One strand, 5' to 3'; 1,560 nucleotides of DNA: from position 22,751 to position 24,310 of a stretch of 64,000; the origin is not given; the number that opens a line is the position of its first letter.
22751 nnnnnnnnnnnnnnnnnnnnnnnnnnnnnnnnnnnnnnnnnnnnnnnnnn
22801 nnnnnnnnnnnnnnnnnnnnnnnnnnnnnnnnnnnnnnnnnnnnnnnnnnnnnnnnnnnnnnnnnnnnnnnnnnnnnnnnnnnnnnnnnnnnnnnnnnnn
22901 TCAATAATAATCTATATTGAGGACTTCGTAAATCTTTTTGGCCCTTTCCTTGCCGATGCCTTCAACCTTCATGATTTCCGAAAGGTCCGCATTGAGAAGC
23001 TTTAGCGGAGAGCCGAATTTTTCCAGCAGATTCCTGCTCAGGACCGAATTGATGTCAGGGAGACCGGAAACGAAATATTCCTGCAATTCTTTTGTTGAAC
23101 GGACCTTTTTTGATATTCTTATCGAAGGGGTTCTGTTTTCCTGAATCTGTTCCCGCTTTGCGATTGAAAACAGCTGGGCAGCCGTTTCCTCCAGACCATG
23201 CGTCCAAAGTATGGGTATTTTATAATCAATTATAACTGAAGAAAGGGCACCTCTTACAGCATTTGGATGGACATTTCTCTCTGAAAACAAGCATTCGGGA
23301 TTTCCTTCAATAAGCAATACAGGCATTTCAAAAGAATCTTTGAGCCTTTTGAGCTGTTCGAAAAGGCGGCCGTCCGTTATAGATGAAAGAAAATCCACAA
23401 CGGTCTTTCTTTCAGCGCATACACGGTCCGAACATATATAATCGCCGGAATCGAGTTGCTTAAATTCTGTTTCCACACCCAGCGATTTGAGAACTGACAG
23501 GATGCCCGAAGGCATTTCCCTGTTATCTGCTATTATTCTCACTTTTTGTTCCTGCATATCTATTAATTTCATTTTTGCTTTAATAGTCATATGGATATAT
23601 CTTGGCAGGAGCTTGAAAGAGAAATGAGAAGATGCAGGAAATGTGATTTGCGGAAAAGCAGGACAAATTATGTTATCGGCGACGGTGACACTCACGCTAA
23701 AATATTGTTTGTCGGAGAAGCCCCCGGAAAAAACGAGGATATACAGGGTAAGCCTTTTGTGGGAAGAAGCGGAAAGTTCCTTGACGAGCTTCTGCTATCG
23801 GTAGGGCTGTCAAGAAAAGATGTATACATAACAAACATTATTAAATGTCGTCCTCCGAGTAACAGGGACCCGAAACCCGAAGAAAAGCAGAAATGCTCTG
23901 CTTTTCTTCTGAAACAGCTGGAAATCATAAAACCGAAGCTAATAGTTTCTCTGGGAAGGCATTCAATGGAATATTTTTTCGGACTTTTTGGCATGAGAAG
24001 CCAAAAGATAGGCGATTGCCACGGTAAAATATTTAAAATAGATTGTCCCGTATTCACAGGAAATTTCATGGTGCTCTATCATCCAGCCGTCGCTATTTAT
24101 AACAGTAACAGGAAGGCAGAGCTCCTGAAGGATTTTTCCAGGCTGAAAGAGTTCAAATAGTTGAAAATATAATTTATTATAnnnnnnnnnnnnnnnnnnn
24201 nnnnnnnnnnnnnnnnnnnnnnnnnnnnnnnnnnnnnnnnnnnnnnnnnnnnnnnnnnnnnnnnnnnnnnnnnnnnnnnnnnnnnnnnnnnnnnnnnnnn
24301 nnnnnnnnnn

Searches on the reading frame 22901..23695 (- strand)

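Call 31: search_protein_families(library=pfam, proteins=[window:22901-23695:-], max_evalue=0.001)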
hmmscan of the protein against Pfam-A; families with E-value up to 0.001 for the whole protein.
window:22901-23695:- (264 aa): 4 families
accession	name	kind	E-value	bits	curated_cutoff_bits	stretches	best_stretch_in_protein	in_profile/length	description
PF02732.21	ERCC4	-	4e-34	117.9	24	1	57-176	2-138/140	ERCC4 domain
PF14520.12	HHH_5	-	5.4e-09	36.8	27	1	211-259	6-55/57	Helix-hairpin-helix domain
PF12826.13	HHH_2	-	2e-05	25.1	27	1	211-258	7-54/64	Helix-hairpin-helix motif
PF00633.29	HHH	-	2.4e-05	24.4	24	1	232-257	4-29/30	Helix-hairpin-helix motif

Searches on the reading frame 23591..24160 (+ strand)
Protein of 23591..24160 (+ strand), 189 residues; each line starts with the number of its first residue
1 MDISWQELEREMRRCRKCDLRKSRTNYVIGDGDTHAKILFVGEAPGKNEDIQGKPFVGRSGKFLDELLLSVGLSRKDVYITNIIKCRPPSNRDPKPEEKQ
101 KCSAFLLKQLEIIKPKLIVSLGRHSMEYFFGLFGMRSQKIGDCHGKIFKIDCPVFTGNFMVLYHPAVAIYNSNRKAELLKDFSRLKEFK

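Call 32: search_protein_families(library=pfam, proteins=[window:23591-24160:+], max_evalue=0.001)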
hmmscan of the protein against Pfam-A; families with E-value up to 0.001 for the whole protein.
window:23591-24160:+ (189 aa): 1 family
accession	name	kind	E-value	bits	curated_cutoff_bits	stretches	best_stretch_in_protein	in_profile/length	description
PF03167.25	UDG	-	7.4e-36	123.8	24.3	1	30-177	2-135/141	Uracil DNA glycosylase superfamily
